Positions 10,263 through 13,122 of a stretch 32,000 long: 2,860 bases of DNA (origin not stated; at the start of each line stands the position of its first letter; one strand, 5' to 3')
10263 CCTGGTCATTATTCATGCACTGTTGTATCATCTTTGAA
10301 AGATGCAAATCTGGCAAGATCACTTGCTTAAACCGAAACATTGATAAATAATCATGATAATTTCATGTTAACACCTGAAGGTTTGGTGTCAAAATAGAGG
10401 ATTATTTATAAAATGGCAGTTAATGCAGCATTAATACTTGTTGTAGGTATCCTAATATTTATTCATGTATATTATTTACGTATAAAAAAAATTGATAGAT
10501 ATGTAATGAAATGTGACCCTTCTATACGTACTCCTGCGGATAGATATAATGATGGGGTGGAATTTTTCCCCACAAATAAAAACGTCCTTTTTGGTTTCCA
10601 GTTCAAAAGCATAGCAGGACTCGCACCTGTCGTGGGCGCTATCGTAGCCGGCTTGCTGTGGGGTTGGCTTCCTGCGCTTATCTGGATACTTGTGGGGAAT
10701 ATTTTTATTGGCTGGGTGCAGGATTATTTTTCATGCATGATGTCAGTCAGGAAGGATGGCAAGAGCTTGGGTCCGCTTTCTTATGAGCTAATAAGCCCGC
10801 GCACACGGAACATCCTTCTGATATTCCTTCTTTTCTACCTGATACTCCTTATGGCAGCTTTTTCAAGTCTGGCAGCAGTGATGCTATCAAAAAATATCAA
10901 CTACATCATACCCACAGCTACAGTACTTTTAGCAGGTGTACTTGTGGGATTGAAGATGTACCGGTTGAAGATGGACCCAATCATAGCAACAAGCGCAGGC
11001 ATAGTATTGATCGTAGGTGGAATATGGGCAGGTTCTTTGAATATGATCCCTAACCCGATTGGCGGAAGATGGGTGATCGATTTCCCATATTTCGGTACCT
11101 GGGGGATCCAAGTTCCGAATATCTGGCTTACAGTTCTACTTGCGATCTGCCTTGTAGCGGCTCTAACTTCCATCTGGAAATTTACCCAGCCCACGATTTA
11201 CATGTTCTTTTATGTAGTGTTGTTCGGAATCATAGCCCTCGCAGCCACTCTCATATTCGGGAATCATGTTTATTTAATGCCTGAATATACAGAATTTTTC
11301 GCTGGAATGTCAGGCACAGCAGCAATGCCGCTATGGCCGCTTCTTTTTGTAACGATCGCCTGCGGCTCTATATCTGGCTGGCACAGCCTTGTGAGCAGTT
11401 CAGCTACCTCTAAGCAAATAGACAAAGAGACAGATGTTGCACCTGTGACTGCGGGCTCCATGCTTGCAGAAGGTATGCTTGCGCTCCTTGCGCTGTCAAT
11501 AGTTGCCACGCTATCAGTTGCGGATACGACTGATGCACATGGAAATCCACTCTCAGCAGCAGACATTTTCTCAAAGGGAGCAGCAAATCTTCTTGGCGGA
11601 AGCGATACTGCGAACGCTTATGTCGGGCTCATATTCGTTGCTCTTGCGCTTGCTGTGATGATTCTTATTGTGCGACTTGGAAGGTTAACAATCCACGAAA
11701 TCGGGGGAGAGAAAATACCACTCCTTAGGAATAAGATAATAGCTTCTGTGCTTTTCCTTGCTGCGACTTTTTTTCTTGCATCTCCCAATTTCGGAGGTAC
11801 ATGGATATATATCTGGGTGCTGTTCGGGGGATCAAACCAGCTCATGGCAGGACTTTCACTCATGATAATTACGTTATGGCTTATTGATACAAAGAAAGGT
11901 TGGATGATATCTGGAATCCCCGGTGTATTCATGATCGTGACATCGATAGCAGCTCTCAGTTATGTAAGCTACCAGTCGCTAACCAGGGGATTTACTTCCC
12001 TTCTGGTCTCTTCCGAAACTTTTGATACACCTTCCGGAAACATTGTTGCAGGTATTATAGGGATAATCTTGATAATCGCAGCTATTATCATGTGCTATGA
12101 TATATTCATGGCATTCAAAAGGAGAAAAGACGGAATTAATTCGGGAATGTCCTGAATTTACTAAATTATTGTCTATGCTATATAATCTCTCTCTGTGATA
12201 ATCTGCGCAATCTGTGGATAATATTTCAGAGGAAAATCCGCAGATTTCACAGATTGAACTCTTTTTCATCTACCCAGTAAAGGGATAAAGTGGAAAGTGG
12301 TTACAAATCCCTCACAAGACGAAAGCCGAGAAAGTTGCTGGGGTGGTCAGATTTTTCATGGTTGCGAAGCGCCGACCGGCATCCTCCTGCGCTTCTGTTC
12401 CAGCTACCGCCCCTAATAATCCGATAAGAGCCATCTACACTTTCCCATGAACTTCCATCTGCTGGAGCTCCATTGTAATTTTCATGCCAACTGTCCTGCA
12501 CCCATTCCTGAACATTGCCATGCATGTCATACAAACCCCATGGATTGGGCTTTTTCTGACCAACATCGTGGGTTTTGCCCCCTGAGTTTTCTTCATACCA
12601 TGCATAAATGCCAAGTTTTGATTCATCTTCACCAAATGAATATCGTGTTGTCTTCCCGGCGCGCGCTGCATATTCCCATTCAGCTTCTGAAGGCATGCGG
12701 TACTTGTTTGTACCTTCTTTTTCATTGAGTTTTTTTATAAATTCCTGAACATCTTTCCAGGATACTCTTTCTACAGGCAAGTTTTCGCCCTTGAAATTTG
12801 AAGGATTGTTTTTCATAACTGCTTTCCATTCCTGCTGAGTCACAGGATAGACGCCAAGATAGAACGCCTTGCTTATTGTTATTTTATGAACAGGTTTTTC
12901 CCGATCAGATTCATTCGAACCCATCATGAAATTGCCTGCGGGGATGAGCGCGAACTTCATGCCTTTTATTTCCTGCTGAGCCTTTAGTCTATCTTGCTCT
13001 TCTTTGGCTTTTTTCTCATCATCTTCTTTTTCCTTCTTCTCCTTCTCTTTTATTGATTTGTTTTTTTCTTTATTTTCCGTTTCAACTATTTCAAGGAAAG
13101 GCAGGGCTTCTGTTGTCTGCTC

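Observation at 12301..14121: Cytoplasmic Vps4-like AAA+ ATPase fused to an FGE/SUMF1-like domain that lacks one catalytic cysteine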

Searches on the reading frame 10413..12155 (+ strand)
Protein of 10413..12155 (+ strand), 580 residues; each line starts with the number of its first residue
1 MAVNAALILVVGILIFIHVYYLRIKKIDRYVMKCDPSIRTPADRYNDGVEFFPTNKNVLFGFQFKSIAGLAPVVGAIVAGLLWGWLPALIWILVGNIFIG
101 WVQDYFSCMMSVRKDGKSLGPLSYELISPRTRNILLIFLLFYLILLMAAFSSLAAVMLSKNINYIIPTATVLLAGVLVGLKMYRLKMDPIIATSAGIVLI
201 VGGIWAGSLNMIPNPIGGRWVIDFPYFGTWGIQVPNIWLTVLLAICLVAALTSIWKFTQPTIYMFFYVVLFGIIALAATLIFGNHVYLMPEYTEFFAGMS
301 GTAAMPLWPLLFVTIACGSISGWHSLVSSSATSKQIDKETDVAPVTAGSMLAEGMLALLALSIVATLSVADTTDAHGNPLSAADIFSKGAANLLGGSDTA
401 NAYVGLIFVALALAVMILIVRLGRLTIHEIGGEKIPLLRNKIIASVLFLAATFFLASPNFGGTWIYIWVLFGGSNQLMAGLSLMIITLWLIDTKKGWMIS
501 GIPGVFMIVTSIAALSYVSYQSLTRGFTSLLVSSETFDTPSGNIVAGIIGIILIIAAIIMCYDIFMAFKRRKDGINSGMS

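Call 3: search_protein_families(library=pfam, proteins=[window:10413-12155:+], max_evalue=0.01)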
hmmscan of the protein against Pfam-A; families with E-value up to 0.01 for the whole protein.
window:10413-12155:+ (580 aa): 1 family
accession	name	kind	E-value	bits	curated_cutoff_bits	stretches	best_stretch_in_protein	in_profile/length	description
PF02554.20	CstA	-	6.4e-99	332.6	27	2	4-369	1-356/560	Carbon starvation protein CstA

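Call 101: search_protein_families(library=padloc, proteins=[window:10413-12155:+], max_evalue=0.001)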
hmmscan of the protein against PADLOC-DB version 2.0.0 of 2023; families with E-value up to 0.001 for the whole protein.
window:10413-12155:+ (580 aa): 0 families

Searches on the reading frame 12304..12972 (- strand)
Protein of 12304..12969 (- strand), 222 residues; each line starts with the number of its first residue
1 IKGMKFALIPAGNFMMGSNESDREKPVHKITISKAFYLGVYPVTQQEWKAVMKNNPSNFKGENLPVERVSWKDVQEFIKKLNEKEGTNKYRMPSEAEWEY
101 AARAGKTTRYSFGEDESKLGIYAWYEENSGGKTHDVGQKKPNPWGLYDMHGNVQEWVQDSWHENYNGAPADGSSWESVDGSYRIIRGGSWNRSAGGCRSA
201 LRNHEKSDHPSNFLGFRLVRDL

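Call 17: search_solved_structures(query=window:12304-12969:-, max_evalue=0.001, show_alignments=5)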
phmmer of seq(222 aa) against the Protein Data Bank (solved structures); distinct sequences matched with E-value up to 0.001: 24.
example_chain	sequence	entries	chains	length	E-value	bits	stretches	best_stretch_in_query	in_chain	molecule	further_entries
5hha_A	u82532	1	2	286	2.2e-35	125.6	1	54-222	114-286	PvdO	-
2y3c_A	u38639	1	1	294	1.1e-33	120.1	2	88-218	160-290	TREPONEMA DENTICOLA VARIABLE PROTEIN 1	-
7spq_A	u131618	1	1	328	3.1e-16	62.9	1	24-220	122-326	Serine/threonine kinase ToxD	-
9myj_B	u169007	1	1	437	7.2e-16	61.7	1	63-220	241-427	Lipoprotein, putative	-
9p6h_B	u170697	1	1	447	7.5e-16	61.7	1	63-220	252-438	Lipoprotein, putative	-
9ots_A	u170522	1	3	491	8.7e-16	61.5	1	63-220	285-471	Por secretion system protein porK/gldK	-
9mzu_A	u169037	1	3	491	8.7e-16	61.5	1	63-220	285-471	PorK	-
2aft_X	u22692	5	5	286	2.2e-11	47.1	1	63-221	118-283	Sulfatase modifying factor 1 | Sulfatase-modifying factor 1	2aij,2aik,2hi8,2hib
2aii_X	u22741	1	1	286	2.8e-11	46.7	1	63-221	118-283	Sulfatase modifying factor 1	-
2afy_X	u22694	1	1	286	3.2e-11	46.5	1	62-221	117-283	Sulfatase modifying factor 1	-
31dc_A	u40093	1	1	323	3.8e-11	46.3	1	63-221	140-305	Formylglycine-generating enzyme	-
5ssx_A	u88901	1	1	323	3.9e-11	46.2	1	63-221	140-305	Formylglycine-generating enzyme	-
8aru_A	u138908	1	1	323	4.1e-11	46.2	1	63-221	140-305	Formylglycine-generating enzyme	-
1y1e_X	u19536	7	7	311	4.4e-11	46.1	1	62-221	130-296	C-alpha-formyglycine-generating enzyme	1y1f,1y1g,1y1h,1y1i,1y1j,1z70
5ssy_A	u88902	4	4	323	5.1e-11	45.9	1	63-221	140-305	Formylglycine-generating enzyme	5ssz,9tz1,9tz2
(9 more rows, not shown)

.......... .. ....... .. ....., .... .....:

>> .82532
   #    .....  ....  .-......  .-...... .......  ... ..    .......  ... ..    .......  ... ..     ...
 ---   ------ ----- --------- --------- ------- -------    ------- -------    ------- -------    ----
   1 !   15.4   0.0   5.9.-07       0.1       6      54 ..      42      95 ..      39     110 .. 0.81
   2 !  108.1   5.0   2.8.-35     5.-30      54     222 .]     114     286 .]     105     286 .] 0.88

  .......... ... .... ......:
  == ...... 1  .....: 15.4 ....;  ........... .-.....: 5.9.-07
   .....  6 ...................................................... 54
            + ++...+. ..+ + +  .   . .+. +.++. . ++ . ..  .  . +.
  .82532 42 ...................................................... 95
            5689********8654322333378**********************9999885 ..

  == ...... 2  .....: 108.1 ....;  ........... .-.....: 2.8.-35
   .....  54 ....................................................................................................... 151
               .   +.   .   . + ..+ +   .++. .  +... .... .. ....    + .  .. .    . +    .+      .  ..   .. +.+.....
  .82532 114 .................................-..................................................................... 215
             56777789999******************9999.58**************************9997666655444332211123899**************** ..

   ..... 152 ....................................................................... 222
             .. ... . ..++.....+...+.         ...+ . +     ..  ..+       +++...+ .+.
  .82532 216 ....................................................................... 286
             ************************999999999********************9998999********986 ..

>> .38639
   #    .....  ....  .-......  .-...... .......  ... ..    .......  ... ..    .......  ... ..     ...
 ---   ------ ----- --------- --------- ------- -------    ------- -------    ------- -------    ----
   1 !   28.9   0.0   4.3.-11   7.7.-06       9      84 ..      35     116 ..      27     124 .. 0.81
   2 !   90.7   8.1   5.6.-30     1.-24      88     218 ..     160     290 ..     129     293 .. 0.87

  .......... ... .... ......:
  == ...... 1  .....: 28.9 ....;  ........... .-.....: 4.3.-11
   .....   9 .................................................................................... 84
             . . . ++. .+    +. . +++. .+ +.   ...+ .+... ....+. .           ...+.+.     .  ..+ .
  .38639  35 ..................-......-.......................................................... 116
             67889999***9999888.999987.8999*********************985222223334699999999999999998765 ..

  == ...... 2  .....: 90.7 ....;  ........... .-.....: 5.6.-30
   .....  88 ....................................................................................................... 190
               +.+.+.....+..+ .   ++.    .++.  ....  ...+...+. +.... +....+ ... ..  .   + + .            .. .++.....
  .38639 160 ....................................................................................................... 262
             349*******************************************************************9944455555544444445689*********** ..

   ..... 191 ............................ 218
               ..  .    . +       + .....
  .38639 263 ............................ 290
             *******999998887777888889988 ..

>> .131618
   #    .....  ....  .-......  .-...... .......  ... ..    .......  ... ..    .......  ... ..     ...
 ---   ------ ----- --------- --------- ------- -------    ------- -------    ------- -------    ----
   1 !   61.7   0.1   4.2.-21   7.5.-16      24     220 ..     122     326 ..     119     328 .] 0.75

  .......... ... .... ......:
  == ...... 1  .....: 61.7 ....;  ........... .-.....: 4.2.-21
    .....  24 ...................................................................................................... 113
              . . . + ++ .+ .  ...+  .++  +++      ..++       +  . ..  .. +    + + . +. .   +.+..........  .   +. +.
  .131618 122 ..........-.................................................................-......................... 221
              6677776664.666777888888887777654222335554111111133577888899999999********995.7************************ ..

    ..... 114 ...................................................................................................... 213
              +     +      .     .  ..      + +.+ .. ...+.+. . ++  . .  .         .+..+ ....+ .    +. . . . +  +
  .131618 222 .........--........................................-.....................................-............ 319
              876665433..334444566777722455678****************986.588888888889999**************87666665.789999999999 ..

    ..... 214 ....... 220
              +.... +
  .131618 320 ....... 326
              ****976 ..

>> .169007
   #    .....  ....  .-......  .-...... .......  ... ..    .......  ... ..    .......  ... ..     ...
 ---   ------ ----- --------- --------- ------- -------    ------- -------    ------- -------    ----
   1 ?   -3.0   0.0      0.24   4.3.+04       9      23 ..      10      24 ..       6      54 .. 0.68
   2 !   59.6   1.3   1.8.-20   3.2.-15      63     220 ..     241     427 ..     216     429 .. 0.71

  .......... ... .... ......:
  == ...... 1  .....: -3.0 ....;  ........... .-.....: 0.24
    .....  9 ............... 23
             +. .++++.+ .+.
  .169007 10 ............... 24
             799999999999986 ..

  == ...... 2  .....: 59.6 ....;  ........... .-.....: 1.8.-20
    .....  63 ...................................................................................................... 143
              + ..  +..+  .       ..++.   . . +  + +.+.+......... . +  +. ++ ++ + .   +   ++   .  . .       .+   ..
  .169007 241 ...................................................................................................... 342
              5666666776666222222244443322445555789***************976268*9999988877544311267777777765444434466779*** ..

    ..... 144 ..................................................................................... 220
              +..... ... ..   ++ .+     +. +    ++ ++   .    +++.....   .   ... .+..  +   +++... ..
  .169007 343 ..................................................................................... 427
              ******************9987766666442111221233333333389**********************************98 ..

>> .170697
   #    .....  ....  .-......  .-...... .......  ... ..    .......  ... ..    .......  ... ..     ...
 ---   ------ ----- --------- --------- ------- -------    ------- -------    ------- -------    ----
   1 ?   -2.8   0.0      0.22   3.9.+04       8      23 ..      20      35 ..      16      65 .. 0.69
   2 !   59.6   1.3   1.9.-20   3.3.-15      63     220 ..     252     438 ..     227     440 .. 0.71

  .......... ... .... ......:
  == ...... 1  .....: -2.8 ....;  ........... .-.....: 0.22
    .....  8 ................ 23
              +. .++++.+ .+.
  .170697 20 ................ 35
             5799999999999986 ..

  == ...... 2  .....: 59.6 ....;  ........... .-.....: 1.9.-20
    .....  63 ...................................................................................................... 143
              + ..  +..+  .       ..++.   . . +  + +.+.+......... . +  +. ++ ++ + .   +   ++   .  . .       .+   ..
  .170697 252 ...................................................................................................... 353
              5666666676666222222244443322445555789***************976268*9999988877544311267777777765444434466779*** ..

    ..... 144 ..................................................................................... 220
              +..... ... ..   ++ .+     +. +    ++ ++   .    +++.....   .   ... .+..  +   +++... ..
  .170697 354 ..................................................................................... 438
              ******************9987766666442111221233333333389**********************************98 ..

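Call 81: predict_structure(alignment_id=A3)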
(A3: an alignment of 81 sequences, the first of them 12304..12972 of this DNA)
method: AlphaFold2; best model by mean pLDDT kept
length: 223 residues; sequences in the alignment: 81
mean_pLDDT: 56.3   pTM: 0.60
mean pLDDT of the five models: 56.3, 55.3, 53.6, 52.8, 50.8
residues with pLDDT >= 90: 15; 70-90: 56; 50-70: 46; < 50: 106
segments of 3 or more residues with pLDDT < 50: 106-155, 157-208
pLDDT, mean of each block of 10 residues (from residue 1): 71 66 54 78 83 83 71 78 91 70 47 33 31 31 31 41 41 38 42 36 48 65 87
secondary structure, 60 per line:
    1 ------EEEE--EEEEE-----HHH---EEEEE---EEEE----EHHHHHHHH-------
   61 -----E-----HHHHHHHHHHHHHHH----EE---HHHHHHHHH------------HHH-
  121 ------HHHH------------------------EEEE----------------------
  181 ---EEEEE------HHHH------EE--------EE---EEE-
elements in order: E7-10 E13-17 E29-33 E37-40 H46-53 H72-86 H96-104 H127-130 E155-158 E184-188 H195-198 E220-222

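Call 85: fold_search(model_id=the predicted structure, library=pdb)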
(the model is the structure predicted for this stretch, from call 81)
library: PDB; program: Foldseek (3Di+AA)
matches with E <= 10: 129; with E <= 0.001: 50
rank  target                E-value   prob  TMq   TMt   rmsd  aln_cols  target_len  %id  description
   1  5hha_A                2.3e-13  1.00  0.65  0.57   8.1       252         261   34  Structure of PvdO from Pseudomonas aeruginosa (released 2017-01-18)
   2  5hha_B                2.2e-12  1.00  0.64  0.53   8.1       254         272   35  Structure of PvdO from Pseudomonas aeruginosa (released 2017-01-18)
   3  2y3c                  8.5e-12  1.00  0.66  0.54   7.9       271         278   33  Treponema denticola variable protein 1 (released 2011-08-31)
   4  1y1h_X                3.3e-08  1.00  0.59  0.49   8.6       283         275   24  human formylglycine generating enzyme, oxidised Cys refined as hydroperoxide (released 2005-05-31)
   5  5ssx_A                5.5e-08  1.00  0.59  0.49   8.6       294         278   24  Crystal Structure human formylglycine generating enzyme E130D mutant (released 2023-08-23)
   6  1y1g_X                5.5e-08  1.00  0.56  0.47   9.4       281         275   25  Human formylglycine generating enzyme, double sulfonic acid form (released 2005-05-31)
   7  2afy_X                1.1e-07  1.00  0.59  0.49   8.5       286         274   24  Formylglycine generating enzyme C341S mutant (released 2005-12-13)
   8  5ssy                  1.4e-07  1.00  0.55  0.46   9.9       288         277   24  Crystal Structure of human formylglycine generating enzyme (released 2023-08-23)
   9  1y1e                  1.5e-07  1.00  0.56  0.47   9.8       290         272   24  human formylglycine generating enzyme (released 2005-05-31)
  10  2aft_X                1.7e-07  1.00  0.58  0.48   9.0       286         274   24  Formylglycine generating enzyme C336S mutant (released 2005-12-13)
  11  5ssz                  1.9e-07  1.00  0.56  0.46  10.0       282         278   24  Crystal Structure of wild-type human formylglycine generating enzyme bound to Cu(I) (released 2023-08-23)
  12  8aru_A                2.0e-07  1.00  0.57  0.47   9.3       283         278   25  Crystal Structure of human formylglycine generating enzyme (released 2023-08-23)
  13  2aii_X                2.5e-07  1.00  0.59  0.49   8.5       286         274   25  wild-type Formylglycine generating enzyme reacted with iodoacetamide (released 2005-12-13)
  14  1z70_X                2.5e-07  1.00  0.59  0.49   8.5       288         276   25  1.15A resolution structure of the formylglycine generating enzyme FGE (released 2005-07-22)
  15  1y1j_X                3.6e-07  1.00  0.59  0.49   8.5       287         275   25  human formylglycine generating enzyme, sulfonic acid/desulfurated form (released 2005-05-31)
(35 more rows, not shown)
